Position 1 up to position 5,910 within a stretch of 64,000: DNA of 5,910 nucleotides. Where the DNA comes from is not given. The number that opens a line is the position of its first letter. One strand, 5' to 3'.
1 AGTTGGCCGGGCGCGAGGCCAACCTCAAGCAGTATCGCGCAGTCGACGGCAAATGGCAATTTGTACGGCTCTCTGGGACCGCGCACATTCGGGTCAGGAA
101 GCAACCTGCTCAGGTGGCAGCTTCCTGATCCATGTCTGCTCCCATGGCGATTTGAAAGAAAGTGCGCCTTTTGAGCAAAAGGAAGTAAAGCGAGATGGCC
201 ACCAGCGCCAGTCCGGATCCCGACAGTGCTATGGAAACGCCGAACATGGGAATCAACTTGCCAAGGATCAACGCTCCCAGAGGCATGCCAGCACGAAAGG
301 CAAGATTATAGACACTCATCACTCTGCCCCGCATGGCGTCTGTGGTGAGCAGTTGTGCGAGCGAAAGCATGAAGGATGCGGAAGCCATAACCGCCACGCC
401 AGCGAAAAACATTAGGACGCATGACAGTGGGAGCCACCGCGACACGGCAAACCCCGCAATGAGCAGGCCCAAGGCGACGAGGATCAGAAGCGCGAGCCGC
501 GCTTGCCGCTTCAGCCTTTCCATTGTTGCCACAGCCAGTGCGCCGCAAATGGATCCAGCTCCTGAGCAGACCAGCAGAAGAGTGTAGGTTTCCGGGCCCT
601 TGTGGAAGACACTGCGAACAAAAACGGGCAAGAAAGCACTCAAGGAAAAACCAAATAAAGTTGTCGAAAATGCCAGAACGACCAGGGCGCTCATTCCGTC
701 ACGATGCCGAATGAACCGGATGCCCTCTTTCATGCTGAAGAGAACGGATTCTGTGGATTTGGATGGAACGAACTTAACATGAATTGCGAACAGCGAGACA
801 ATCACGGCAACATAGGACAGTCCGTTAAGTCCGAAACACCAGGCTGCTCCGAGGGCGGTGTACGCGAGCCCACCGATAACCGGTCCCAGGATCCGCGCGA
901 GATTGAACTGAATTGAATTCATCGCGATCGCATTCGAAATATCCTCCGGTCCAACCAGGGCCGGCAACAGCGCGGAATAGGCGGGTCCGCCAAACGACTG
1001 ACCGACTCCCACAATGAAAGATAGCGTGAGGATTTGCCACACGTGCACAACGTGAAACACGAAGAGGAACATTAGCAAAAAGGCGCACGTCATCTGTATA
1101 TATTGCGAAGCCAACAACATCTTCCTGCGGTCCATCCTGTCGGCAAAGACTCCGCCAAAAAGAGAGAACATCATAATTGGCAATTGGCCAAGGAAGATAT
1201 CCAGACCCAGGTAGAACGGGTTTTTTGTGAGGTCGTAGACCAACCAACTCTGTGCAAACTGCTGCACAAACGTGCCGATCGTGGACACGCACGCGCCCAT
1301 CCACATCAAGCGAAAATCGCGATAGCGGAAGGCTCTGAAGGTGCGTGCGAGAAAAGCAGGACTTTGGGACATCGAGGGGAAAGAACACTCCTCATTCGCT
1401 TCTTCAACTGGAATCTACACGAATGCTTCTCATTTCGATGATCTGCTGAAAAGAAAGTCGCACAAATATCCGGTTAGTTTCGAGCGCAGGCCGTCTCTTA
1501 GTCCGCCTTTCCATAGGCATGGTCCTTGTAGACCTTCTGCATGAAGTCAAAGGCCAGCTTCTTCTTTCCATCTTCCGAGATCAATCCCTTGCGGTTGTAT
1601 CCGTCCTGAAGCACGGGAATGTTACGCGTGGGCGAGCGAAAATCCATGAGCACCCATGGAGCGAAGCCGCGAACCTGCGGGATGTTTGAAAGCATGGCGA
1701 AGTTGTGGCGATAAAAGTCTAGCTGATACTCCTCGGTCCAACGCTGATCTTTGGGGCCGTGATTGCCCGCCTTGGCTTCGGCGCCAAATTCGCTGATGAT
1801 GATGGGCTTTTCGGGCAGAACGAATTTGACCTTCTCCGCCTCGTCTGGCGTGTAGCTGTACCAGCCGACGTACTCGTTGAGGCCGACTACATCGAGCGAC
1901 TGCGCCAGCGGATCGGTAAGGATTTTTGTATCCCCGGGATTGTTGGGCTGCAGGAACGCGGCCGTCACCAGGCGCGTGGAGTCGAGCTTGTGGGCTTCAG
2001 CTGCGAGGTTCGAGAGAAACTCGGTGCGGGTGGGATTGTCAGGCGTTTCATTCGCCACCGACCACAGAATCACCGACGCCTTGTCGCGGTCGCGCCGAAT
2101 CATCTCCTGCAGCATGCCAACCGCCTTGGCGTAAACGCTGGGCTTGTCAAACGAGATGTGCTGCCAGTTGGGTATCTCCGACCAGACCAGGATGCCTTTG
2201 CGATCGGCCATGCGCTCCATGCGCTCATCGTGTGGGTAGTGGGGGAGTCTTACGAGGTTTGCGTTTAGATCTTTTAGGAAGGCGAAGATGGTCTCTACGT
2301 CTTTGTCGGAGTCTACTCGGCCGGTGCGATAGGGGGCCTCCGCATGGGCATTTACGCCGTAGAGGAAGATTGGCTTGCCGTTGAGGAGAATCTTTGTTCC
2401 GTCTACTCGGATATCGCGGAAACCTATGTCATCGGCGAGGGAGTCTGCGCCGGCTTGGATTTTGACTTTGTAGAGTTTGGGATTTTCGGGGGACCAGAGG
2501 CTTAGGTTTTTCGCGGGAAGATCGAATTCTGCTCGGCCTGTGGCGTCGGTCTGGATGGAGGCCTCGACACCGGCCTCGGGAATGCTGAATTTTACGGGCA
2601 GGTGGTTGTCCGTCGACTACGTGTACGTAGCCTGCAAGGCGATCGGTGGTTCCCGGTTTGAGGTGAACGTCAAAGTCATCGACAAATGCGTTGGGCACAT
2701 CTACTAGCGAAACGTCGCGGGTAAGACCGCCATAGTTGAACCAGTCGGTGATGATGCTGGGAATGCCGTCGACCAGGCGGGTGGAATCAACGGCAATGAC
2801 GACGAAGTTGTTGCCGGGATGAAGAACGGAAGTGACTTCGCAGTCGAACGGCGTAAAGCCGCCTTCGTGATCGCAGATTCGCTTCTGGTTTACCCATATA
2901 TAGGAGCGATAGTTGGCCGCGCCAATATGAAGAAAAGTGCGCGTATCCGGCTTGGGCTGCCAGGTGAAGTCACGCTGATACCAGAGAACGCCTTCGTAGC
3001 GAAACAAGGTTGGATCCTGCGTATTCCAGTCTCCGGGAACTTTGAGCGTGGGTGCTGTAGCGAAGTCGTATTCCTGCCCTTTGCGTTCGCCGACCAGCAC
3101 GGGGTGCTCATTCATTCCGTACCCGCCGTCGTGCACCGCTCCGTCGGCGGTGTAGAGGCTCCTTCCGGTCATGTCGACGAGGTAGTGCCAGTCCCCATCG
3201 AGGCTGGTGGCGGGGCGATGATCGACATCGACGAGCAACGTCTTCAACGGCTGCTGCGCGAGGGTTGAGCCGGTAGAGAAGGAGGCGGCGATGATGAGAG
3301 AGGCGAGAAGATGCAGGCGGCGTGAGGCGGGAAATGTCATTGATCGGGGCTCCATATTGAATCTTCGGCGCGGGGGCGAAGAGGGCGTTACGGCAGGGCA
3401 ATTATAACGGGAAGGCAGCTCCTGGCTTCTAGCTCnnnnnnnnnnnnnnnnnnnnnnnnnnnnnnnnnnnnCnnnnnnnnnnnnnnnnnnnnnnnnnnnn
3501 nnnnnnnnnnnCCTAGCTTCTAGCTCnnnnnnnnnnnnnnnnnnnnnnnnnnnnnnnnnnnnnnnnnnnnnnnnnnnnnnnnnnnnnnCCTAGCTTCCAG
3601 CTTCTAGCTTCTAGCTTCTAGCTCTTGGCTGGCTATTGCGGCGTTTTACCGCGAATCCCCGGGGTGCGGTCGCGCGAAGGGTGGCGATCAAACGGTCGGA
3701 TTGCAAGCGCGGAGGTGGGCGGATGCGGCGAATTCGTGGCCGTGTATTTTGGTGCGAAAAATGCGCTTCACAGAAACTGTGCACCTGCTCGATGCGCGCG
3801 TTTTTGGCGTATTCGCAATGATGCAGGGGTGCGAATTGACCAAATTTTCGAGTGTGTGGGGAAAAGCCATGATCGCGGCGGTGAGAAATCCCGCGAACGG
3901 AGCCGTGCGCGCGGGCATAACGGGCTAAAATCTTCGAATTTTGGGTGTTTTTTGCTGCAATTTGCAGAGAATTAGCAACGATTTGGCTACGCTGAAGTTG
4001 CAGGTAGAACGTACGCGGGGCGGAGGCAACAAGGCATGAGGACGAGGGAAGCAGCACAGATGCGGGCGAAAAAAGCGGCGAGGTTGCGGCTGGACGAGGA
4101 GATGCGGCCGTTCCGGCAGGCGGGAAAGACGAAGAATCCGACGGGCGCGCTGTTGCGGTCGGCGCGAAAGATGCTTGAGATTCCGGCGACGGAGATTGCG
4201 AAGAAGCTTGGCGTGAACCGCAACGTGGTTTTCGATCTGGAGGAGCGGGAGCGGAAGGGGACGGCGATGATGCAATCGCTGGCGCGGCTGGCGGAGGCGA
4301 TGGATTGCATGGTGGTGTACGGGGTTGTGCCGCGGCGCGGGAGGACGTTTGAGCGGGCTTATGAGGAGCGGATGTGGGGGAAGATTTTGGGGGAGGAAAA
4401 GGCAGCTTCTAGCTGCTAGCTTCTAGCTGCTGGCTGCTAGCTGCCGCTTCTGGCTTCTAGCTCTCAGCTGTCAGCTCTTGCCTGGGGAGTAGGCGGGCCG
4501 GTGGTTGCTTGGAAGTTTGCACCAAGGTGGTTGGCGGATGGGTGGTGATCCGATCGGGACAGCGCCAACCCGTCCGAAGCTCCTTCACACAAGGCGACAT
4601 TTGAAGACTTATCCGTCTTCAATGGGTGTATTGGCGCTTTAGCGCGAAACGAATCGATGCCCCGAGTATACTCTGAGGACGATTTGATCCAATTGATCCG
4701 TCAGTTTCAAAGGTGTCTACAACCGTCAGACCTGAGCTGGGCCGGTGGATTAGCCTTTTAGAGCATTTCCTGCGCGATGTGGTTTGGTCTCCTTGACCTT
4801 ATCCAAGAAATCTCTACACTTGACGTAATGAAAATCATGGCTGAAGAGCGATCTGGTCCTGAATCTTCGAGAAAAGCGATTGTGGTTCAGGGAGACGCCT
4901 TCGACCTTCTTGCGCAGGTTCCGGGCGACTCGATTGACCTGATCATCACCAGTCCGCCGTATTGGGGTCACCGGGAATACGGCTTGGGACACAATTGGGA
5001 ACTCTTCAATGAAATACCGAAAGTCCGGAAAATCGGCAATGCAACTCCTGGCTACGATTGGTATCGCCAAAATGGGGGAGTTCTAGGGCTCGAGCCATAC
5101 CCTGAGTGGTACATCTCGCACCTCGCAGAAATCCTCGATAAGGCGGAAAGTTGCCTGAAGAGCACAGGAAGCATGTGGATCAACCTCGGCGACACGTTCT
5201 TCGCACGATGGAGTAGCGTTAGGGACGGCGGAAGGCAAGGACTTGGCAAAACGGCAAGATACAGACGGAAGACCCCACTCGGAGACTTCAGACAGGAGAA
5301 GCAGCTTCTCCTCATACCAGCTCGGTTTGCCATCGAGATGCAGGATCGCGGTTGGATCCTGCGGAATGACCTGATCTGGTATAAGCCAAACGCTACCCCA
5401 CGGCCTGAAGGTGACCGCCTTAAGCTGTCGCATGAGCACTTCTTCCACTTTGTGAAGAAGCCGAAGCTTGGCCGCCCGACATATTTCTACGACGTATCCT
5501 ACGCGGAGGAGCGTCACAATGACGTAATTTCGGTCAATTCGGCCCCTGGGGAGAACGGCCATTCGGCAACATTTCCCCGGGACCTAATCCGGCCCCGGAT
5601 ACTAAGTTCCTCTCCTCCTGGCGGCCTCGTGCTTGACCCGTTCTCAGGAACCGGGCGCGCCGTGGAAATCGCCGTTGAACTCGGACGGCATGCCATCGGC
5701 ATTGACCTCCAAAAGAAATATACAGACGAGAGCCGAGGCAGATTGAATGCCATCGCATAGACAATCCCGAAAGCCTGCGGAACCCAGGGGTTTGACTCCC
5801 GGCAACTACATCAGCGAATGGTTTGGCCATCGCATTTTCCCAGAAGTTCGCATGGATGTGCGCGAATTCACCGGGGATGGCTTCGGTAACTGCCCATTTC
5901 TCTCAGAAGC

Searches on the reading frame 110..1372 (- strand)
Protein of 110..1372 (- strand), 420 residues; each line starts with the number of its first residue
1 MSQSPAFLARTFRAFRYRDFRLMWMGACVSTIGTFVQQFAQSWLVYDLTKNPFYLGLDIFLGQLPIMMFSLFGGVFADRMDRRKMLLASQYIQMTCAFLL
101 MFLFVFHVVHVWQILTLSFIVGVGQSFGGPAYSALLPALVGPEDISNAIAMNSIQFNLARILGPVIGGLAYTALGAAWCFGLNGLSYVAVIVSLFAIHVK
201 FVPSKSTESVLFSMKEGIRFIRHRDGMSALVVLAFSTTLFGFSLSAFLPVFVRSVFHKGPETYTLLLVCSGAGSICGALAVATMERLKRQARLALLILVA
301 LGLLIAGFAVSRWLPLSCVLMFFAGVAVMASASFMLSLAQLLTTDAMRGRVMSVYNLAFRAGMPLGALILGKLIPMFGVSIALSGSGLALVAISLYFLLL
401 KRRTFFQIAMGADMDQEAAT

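Call 78: search_protein_families(library=pfam, proteins=[window:110-1372:-], max_evalue=0.0001)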
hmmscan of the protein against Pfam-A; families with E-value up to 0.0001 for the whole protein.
window:110-1372:- (420 aa): 2 families
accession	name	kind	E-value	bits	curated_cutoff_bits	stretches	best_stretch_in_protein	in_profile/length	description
PF05977.19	MFS_3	-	1.5e-71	241.9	27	1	11-403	3-396/524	Transmembrane secretion effector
PF07690.21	MFS_1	-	7e-36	124.3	33.4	2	23-367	1-347/347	Major Facilitator Superfamily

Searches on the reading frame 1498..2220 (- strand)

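Call 78: search_protein_families(library=pfam, proteins=[window:1498-2220:-], max_evalue=0.0001)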
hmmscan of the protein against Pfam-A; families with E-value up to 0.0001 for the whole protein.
window:1498-2220:- (240 aa): 1 family
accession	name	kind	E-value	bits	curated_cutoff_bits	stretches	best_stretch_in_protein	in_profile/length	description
PF02836.23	Glyco_hydro_2_C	-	5.6e-19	68.8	21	1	19-232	96-298/302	Glycosyl hydrolases family 2, TIM barrel domain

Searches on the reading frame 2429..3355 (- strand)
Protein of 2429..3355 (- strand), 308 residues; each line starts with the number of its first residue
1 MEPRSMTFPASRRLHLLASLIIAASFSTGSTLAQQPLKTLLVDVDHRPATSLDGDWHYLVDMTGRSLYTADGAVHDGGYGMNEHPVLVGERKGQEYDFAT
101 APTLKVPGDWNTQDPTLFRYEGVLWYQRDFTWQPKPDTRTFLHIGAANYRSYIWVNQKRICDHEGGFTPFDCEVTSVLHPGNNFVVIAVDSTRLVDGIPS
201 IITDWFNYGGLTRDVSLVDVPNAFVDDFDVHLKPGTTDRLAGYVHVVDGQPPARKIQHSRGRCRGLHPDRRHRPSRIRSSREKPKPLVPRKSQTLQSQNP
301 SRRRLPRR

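Call 78: search_protein_families(library=pfam, proteins=[window:2429-3355:-], max_evalue=0.0001)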
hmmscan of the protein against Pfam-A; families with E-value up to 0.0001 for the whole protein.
window:2429-3355:- (308 aa): 2 families
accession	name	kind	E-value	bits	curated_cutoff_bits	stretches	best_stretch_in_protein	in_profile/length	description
PF02837.24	Glyco_hydro_2_N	-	3.9e-15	56.6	28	1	51-221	3-169/169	Glycosyl hydrolases family 2, sugar binding domain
PF22666.2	Glyco_hydro_2_N2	-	2.3e-06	28.2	27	1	124-192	50-120/167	Glycosyl hydrolase 2 galactose-binding domain-like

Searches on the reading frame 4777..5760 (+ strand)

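Call 78: search_protein_families(library=pfam, proteins=[window:4777-5760:+], max_evalue=0.0001)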
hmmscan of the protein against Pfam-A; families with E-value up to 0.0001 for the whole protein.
window:4777-5760:+ (327 aa): 1 family
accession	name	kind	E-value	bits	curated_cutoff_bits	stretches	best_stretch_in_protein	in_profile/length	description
PF01555.25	N6_N4_Mtase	-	1.7e-36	126.7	26.7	1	53-318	1-218/221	DNA methylase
